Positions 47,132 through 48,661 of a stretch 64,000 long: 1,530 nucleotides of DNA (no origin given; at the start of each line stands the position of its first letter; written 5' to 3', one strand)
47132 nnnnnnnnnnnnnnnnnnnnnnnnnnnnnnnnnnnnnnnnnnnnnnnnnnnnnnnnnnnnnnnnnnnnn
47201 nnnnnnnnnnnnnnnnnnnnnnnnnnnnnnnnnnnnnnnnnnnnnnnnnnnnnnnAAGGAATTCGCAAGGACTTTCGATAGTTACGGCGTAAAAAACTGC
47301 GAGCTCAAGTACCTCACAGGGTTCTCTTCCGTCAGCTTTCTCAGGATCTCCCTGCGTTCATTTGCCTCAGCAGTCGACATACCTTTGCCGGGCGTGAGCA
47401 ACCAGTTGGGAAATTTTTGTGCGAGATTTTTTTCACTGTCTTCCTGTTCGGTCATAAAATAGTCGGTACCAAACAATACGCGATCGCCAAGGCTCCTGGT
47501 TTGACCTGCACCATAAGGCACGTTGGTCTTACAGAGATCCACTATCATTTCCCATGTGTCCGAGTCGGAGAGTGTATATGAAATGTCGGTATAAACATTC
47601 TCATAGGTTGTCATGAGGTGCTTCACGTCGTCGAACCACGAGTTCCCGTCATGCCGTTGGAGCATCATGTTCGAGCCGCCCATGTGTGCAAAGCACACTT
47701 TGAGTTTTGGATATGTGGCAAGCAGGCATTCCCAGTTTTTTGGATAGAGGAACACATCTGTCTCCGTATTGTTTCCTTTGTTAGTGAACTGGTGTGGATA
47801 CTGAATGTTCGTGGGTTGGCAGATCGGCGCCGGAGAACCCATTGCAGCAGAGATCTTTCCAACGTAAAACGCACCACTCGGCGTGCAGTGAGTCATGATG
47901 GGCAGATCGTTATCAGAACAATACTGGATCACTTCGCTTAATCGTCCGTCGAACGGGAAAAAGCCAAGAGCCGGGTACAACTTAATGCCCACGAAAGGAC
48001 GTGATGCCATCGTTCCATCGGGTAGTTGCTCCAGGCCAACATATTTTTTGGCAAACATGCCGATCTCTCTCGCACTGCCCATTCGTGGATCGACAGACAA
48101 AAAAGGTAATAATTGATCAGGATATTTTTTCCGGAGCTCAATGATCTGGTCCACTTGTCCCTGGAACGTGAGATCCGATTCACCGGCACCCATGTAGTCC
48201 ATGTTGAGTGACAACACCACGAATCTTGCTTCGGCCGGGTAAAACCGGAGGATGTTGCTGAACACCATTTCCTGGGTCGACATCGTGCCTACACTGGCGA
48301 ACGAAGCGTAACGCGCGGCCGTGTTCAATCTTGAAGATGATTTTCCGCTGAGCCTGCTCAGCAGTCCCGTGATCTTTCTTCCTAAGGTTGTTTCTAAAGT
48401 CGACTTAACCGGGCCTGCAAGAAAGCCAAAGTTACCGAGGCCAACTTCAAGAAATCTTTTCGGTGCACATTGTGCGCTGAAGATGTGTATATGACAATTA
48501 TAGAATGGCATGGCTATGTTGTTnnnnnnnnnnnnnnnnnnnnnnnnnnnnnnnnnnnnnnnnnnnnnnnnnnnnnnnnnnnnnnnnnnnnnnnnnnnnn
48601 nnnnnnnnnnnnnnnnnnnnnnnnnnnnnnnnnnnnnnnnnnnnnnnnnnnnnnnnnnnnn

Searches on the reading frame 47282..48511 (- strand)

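Call 82: search_protein_families(library=pfam, proteins=[window:47282-48511:-], max_evalue=0.001)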
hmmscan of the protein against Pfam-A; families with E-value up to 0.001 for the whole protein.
window:47282-48511:- (409 aa): 1 family
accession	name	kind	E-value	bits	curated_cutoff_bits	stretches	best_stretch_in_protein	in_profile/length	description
PF04909.20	Amidohydro_2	-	1.1e-14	55.4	26.4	1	170-364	104-260/289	Amidohydrolase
